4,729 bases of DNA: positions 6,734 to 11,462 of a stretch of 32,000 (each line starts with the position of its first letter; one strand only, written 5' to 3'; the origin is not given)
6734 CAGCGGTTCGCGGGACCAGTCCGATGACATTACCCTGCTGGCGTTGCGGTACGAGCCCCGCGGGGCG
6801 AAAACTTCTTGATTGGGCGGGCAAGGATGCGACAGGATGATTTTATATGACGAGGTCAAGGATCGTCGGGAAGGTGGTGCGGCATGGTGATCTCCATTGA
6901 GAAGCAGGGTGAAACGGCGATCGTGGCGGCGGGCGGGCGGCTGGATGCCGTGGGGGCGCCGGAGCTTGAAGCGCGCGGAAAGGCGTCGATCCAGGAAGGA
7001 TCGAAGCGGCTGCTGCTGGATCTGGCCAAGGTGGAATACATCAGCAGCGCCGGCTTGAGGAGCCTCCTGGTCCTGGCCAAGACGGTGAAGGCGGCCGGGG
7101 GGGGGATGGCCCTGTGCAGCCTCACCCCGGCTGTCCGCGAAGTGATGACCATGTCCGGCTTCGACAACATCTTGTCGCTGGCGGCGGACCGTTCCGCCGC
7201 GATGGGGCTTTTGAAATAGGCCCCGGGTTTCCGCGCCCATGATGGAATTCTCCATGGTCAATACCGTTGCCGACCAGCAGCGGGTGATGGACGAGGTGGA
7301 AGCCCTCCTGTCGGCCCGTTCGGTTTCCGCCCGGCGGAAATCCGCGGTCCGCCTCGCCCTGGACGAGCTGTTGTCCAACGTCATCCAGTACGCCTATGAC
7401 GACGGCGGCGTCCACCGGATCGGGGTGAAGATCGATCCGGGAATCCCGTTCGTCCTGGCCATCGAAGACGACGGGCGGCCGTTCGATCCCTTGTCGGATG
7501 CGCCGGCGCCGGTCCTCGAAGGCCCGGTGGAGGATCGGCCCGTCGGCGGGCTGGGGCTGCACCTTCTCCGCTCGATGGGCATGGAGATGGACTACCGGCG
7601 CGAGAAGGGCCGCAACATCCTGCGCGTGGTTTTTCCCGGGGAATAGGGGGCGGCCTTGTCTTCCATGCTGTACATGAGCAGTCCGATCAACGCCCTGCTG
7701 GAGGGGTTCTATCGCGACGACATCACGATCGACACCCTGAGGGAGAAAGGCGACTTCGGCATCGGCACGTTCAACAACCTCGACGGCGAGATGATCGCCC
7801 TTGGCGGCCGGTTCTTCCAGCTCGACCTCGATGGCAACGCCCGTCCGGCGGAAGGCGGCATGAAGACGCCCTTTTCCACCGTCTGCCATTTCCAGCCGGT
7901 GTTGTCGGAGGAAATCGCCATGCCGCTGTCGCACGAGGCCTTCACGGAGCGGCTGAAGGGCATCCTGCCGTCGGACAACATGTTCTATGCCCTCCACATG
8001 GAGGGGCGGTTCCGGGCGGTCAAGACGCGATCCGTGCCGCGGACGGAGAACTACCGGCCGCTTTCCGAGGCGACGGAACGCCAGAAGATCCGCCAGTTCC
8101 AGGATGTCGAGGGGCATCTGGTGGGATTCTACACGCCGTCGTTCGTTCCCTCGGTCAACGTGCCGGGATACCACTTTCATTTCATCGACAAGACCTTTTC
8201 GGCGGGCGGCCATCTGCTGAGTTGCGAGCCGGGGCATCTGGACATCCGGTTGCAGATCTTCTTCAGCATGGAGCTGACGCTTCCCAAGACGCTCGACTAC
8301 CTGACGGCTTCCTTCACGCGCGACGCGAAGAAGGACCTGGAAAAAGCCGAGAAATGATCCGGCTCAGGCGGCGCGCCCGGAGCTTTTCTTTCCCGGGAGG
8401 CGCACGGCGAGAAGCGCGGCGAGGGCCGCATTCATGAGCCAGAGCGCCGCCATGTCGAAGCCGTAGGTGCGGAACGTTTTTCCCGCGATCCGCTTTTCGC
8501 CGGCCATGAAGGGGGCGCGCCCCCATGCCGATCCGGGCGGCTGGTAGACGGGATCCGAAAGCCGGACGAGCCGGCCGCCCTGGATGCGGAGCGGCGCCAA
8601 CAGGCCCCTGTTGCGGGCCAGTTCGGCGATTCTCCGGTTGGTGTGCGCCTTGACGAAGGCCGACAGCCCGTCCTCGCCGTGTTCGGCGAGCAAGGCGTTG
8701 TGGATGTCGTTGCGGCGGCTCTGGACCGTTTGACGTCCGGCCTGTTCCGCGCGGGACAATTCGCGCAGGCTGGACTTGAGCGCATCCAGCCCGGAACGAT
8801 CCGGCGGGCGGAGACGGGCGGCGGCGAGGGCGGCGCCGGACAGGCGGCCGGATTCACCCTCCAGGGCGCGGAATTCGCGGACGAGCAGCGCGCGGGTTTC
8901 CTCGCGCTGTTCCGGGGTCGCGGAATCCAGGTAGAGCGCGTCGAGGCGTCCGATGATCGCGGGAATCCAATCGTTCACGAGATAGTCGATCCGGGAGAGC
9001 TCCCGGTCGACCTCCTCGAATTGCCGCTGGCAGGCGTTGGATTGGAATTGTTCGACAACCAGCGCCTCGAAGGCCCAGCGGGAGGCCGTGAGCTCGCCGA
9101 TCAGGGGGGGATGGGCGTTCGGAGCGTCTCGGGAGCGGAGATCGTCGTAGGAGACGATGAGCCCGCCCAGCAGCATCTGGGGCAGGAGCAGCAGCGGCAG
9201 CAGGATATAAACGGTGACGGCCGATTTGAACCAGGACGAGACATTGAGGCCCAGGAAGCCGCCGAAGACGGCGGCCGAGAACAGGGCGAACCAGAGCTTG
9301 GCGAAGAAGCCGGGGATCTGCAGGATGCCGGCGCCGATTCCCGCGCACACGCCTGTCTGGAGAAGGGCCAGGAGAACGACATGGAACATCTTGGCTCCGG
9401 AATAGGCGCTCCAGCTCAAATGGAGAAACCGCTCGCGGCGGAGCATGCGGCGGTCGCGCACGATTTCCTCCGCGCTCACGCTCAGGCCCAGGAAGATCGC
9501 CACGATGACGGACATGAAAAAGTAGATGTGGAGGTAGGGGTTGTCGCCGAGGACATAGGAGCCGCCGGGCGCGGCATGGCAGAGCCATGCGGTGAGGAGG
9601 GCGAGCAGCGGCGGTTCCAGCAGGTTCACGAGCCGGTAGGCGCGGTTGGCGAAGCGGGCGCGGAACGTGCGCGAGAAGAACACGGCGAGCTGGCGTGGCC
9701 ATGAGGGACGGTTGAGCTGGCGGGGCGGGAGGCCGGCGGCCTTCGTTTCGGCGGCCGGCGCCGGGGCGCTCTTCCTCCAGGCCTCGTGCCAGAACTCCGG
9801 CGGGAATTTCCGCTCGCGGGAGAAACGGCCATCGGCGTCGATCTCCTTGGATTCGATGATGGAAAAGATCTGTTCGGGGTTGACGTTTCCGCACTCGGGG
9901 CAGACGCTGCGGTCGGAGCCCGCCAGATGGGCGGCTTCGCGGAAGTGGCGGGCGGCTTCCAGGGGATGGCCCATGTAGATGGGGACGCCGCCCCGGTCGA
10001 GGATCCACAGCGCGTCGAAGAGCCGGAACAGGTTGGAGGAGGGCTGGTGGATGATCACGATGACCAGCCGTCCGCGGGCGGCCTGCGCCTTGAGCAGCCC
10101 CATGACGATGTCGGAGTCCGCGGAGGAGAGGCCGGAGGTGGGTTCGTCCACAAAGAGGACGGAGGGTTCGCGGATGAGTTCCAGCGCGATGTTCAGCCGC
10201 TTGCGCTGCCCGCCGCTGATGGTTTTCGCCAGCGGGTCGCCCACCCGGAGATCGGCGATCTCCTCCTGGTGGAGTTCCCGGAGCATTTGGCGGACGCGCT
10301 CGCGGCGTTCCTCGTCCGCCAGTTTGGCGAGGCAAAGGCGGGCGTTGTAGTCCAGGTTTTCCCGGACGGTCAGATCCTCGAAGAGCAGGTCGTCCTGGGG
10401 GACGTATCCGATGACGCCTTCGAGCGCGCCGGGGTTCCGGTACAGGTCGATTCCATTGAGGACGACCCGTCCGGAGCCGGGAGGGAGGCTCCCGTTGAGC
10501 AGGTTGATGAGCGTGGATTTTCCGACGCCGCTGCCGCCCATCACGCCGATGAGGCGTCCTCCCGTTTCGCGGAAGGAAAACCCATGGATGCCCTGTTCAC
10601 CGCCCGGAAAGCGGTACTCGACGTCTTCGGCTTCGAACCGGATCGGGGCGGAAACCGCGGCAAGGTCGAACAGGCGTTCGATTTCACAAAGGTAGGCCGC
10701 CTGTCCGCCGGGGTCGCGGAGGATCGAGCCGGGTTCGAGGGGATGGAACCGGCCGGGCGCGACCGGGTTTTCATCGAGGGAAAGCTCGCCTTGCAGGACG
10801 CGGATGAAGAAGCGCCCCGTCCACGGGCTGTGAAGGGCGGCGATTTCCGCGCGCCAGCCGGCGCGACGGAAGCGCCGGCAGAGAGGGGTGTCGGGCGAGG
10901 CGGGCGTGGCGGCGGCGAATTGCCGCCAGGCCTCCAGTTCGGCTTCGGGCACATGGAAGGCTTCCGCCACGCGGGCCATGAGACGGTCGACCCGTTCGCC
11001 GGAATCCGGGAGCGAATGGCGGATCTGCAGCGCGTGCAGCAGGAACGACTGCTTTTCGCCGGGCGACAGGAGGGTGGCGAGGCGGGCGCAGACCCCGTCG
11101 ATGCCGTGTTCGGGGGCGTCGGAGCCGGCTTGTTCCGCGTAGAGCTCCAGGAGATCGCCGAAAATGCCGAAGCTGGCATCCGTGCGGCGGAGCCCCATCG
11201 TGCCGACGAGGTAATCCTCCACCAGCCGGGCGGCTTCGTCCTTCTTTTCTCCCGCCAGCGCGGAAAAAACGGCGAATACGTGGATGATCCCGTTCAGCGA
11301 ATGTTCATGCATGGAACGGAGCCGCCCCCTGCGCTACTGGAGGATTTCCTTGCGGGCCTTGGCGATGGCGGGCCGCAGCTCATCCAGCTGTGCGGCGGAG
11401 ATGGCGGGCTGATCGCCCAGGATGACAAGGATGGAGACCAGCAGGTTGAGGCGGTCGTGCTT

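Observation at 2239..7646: Sensor-fused MFS transporter translationally coupled to a partner-switching module that has no sigma factor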

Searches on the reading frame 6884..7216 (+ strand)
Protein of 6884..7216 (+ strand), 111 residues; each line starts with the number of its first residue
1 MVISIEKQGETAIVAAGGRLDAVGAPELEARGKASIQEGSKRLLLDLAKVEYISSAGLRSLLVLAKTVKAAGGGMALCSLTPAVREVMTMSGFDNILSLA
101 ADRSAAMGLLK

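Call 11: search_protein_families(library=pfam, proteins=[window:6884-7216:+], max_evalue=0.01)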
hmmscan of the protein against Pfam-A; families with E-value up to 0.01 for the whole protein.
window:6884-7216:+ (111 aa): 2 families
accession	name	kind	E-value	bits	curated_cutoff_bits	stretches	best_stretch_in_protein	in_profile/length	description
PF01740.26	STAS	-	5.2e-18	65.2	22.6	1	3-102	2-102/106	STAS domain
PF13466.11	STAS_2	-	5.7e-14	52.5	29.2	1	16-94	3-80/80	STAS domain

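Call 33: search_protein_families(library=ncbifam, proteins=[window:6884-7216:+], max_evalue=0.01)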
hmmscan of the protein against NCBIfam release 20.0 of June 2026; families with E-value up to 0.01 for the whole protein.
window:6884-7216:+ (111 aa): 2 families
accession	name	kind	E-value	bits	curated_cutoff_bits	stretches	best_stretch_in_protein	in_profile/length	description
TIGR00377.1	ant_ant_sig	superfamily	1.4e-20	73.2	53.45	1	3-101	5-104/108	anti-sigma factor antagonist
TIGR02886.1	spore_II_AA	equivalog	1.4e-13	50.7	114.75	1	4-106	2-105/106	anti-sigma F factor antagonist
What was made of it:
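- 6884..7219 (+): Single-domain STAS protein (111 aa). The predicted phospho-acceptor is S55 (codon 7046-7048). Pfam STAS E 5e-18 and TIGR00377 E 1e-20 (calls 11, 33).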

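Call 66: search_solved_structures(query=window:6884-7216:+, max_evalue=0.01)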
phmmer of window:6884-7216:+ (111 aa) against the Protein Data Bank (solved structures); distinct sequences matched with E-value up to 0.01: 13.
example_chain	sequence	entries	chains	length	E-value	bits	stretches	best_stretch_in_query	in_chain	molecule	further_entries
1th8_B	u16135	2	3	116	6.4e-11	45.7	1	2-107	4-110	Anti-sigma F factor antagonist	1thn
1sbo_A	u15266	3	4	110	1.6e-10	44.5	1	3-99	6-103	Putative anti-sigma factor antagonist TM1442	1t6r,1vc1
1tid_B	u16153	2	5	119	1.9e-10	44.2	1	2-107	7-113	Anti-sigma F factor antagonist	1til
4hyl_A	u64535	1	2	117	1.2e-09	41.7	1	12-109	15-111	Stage II sporulation protein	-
1auz_A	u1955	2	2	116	3.1e-08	37.1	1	14-103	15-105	SPOIIAA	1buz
4qtp_A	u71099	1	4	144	2.6e-07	34.2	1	5-99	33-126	Anti-sigma factor antagonist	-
6m36_B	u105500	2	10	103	0.00024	24.7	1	7-101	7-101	Anti-sigma-B factor antagonist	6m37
8ih8_A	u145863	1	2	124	0.00026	24.6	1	4-70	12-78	Anti-sigma-F factor antagonist RsfB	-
7ch8_K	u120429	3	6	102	0.0008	23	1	8-99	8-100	STAS domain-containing protein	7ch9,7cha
2ka5_A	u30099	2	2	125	0.0012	22.4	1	37-107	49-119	Putative anti-sigma factor antagonist TM_1081 | Putative anti-sigma factor antagonist TM1081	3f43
1h4y_A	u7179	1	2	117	0.0016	22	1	9-98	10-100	ANTI-SIGMA F FACTOR ANTAGONIST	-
1h4x_A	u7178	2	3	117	0.0044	20.6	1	9-98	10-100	ANTI-SIGMA F FACTOR ANTAGONIST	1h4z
3t6o_A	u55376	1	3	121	0.0062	20.2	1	33-98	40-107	Sulfate transporter/antisigma-factor antagonist STAS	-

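Call 77: search_solved_structures(query=window:6884-7216:+, max_evalue=1e-7, show_alignments=2)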
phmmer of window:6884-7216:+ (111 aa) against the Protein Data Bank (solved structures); distinct sequences matched with E-value up to 1e-7: 5.
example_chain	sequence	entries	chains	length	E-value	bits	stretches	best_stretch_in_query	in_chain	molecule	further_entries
1th8_B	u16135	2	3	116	6.4e-11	45.7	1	2-107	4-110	Anti-sigma F factor antagonist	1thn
1sbo_A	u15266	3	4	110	1.6e-10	44.5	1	3-99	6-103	Putative anti-sigma factor antagonist TM1442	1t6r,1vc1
1tid_B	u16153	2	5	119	1.9e-10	44.2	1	2-107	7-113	Anti-sigma F factor antagonist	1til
4hyl_A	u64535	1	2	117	1.2e-09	41.7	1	12-109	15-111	Stage II sporulation protein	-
1auz_A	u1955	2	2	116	3.1e-08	37.1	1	14-103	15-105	SPOIIAA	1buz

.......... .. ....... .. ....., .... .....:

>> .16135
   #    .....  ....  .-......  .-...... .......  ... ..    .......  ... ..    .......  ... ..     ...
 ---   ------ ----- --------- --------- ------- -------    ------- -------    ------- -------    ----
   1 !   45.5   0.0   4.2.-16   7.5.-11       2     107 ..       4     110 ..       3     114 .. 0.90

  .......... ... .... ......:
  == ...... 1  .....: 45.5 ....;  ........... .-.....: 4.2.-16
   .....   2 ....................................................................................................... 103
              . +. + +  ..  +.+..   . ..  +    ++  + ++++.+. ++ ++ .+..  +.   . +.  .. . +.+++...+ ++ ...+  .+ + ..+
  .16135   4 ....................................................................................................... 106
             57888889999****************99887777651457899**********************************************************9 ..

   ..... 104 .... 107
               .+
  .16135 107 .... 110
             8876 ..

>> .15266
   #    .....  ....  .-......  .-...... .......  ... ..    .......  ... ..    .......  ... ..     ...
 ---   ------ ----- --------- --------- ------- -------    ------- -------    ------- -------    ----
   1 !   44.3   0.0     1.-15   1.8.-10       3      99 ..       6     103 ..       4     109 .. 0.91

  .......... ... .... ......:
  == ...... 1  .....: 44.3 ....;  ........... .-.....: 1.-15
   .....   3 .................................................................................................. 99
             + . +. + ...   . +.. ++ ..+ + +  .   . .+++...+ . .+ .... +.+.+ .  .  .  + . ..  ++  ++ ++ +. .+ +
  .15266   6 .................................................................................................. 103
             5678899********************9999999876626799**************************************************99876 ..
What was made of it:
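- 6884..7219 (+): Alignment to SpoIIAA 1th8 (call 77).
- On RsbU/RsbV/RsbW-type partner-switching system: S54-S55 align with the SS of SpoIIAA 'DSSGL' in 1th8_B (call 77).
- Checked: STAS: 'YISSAGL' aligns with SpoIIAA 'FMDSSGL' (call 77).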

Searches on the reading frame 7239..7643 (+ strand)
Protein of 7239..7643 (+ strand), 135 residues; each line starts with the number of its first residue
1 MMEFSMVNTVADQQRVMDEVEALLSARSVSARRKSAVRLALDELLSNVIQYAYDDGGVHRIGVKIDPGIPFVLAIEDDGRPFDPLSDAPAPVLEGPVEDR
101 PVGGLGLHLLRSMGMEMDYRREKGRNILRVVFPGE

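Call 11: search_protein_families(library=pfam, proteins=[window:7239-7643:+], max_evalue=0.01)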
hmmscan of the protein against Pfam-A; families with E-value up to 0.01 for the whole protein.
window:7239-7643:+ (135 aa): 2 families
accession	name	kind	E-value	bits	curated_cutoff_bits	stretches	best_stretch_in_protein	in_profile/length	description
PF13581.12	HATPase_c_2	-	8.3e-20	71.5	27.4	1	11-131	6-126/127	Histidine kinase-like ATPase domain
PF02518.31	HATPase_c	-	0.00049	20.9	26.4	1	36-119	5-93/111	Histidine kinase-, DNA gyrase B-, and HSP90-like ATPase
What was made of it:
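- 7239..7646 (+): RsbW/SpoIIAB-like serine kinase (130-135 aa). Pfam HATPase_c_2 E 8e-20 (call 11).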

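Call 33: search_protein_families(library=ncbifam, proteins=[window:7239-7643:+], max_evalue=0.01)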
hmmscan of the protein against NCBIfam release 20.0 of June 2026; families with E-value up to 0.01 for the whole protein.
window:7239-7643:+ (135 aa): 3 families
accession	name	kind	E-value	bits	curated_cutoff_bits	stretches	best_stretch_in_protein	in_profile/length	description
NF003144.0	PRK04069.1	equivalog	1.2e-05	24.8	145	1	37-127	43-137/161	anti-sigma B factor RsbW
NF041045.1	RsbA_anti_sig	subfamily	0.00038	19.8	210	1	9-122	187-292/303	anti-sigma factor RsbA family regulatory protein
TIGR01924.1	rsbW_low_gc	equivalog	0.0047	16.4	155.05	1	37-126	43-136/159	anti-sigma B factor RsbW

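Call 65: search_solved_structures(query=window:7239-7643:+, max_evalue=0.01)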
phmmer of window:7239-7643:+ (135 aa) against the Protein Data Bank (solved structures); distinct sequences matched with E-value up to 0.01: 1.
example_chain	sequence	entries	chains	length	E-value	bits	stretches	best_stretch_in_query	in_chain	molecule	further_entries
6m36_A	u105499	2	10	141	0.0021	21.3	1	37-125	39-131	Serine-protein kinase RsbW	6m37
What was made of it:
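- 7239..7646 (+): RsbW 6m36 E 2e-3 (call 65).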

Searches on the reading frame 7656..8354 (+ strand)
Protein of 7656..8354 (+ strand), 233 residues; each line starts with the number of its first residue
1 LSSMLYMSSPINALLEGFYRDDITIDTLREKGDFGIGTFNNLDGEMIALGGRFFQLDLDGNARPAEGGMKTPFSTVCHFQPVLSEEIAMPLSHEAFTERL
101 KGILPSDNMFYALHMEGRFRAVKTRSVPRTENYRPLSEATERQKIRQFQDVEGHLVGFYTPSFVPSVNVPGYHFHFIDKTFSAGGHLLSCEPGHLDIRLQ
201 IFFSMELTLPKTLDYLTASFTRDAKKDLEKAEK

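Call 11: search_protein_families(library=pfam, proteins=[window:7656-8354:+], max_evalue=0.01)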
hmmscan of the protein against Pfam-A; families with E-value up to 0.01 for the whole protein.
window:7656-8354:+ (233 aa): 1 family
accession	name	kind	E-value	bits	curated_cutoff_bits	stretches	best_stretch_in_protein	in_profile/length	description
PF03306.18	AAL_decarboxy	-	5.7e-69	232.2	25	1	5-221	1-218/219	Alpha-acetolactate decarboxylase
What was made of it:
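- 7656..8357 (+): Alpha-acetolactate decarboxylase. It travels as a block with STAS and kinase in the close clade only. Membership in the unit is doubtful. Pfam AAL_decarboxy E 6e-69 (call 11).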

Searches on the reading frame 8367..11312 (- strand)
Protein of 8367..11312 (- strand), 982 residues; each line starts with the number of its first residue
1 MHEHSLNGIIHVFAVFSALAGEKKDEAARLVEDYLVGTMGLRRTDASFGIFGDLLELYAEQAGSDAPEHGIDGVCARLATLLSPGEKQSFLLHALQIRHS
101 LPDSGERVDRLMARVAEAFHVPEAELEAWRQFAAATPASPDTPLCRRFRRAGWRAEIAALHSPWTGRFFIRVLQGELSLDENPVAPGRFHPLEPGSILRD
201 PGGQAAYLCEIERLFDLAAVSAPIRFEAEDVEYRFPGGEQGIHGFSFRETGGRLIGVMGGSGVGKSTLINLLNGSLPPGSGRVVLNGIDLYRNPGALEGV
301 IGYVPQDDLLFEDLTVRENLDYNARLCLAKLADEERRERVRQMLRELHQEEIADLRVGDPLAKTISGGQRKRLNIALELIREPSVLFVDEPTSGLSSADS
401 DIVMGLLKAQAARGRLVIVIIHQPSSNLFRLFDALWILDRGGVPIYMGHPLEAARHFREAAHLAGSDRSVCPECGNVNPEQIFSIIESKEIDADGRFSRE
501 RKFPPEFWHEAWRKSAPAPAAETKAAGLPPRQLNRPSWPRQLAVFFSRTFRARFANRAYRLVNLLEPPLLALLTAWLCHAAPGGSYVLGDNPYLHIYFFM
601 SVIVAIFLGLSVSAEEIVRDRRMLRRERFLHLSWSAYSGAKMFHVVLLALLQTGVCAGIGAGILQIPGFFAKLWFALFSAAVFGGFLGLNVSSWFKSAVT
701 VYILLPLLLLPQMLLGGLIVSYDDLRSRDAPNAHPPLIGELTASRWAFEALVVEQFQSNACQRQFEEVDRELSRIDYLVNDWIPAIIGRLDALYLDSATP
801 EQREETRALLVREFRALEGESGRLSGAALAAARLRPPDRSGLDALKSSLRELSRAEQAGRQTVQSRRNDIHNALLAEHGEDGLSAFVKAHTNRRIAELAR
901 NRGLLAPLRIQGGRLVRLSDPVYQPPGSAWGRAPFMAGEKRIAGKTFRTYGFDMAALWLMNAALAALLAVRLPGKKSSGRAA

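Call 11: search_protein_families(library=pfam, proteins=[window:8367-11312:-], max_evalue=0.01)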
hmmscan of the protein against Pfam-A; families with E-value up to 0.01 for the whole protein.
window:8367-11312:- (982 aa): 5 families
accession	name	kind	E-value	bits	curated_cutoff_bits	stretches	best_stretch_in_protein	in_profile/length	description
PF00005.33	ABC_tran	-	3.1e-29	102.8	25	1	244-393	3-137/137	ABC transporter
PF01061.29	ABC2_membrane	-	4.9e-17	62.6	26.9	1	541-725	2-186/211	ABC-2 type transporter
PF12698.13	ABC2_membrane_3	-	6e-07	29.3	31.6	1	593-723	160-293/347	ABC-2 family transporter protein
PF03193.22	RsgA_GTPase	-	0.00084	19.6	30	1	253-275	107-129/174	RsgA GTPase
PF19055.6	ABC2_membrane_7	-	0.0011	18.3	22.7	1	422-456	1-35/410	ABC-2 type transporter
